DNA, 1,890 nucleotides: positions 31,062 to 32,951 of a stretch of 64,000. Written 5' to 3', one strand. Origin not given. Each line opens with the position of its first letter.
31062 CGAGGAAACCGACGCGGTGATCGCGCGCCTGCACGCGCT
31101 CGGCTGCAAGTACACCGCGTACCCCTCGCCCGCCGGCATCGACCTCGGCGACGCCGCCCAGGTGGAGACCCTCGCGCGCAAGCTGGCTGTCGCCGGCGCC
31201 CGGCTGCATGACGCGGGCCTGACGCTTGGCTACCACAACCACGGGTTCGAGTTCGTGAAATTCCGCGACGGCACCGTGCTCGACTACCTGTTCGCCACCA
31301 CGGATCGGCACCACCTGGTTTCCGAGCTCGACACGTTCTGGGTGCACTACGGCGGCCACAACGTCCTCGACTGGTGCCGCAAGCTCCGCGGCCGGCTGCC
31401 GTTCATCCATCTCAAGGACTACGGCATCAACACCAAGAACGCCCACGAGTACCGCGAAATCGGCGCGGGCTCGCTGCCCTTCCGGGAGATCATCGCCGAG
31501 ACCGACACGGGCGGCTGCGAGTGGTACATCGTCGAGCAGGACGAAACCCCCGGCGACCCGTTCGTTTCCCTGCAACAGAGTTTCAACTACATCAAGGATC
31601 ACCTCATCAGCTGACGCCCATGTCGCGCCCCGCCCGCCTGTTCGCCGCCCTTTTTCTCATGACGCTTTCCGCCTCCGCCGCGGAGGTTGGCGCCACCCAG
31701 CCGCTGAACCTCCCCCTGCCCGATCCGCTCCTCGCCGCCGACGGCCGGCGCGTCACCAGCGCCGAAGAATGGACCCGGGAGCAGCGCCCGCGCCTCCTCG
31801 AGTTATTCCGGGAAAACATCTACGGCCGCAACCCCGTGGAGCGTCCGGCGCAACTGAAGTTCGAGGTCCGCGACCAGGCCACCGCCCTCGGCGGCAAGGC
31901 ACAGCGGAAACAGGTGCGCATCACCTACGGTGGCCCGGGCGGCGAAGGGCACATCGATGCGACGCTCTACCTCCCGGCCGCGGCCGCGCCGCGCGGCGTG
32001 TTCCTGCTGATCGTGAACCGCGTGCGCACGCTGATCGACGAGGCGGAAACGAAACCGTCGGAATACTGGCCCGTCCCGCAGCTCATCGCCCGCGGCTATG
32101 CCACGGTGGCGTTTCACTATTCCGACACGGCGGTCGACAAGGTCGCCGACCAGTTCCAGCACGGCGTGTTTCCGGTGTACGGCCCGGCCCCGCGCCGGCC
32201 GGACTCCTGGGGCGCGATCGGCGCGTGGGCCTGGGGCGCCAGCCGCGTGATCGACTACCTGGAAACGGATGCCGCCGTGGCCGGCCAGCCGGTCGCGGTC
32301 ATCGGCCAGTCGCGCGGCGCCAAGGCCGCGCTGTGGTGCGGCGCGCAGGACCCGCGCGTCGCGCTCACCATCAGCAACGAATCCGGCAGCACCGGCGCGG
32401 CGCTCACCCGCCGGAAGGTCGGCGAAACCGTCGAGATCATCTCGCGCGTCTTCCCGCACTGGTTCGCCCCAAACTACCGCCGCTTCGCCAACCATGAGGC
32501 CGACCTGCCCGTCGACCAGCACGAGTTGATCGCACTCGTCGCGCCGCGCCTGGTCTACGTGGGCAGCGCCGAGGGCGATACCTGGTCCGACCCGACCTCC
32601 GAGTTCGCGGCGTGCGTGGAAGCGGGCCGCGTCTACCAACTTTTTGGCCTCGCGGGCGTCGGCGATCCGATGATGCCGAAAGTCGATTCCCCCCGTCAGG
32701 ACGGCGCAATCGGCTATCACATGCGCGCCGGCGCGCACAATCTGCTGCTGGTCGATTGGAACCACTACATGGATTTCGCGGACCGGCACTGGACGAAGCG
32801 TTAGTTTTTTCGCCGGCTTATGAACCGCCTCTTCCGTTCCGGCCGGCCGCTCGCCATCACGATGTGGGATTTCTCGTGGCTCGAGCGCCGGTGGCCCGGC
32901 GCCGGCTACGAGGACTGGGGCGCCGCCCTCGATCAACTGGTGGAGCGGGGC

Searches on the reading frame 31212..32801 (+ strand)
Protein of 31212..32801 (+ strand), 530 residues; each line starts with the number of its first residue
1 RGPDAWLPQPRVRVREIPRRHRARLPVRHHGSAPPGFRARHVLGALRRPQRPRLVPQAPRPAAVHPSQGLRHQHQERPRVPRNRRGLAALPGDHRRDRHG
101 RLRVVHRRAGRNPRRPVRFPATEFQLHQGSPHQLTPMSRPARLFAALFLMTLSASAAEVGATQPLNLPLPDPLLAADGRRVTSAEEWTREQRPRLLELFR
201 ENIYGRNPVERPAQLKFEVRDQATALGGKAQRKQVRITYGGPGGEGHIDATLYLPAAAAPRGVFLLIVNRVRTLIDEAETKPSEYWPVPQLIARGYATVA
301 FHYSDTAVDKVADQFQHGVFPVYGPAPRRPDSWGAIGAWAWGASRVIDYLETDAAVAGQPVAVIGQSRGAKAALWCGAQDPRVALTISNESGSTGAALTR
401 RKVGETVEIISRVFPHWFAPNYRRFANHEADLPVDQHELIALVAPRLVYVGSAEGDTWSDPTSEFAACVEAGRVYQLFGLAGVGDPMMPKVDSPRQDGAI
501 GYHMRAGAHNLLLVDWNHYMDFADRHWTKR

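Call 64: search_protein_families(library=pfam, proteins=[window:31212-32801:+], max_evalue=0.00001)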
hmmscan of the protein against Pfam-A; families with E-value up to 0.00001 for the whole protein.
window:31212-32801:+ (530 aa): 1 family
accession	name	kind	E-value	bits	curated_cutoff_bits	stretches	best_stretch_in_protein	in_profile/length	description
PF22244.2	GCE_fung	-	2e-36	126.4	27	1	292-479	39-231/231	Glucuronyl esterase, fungi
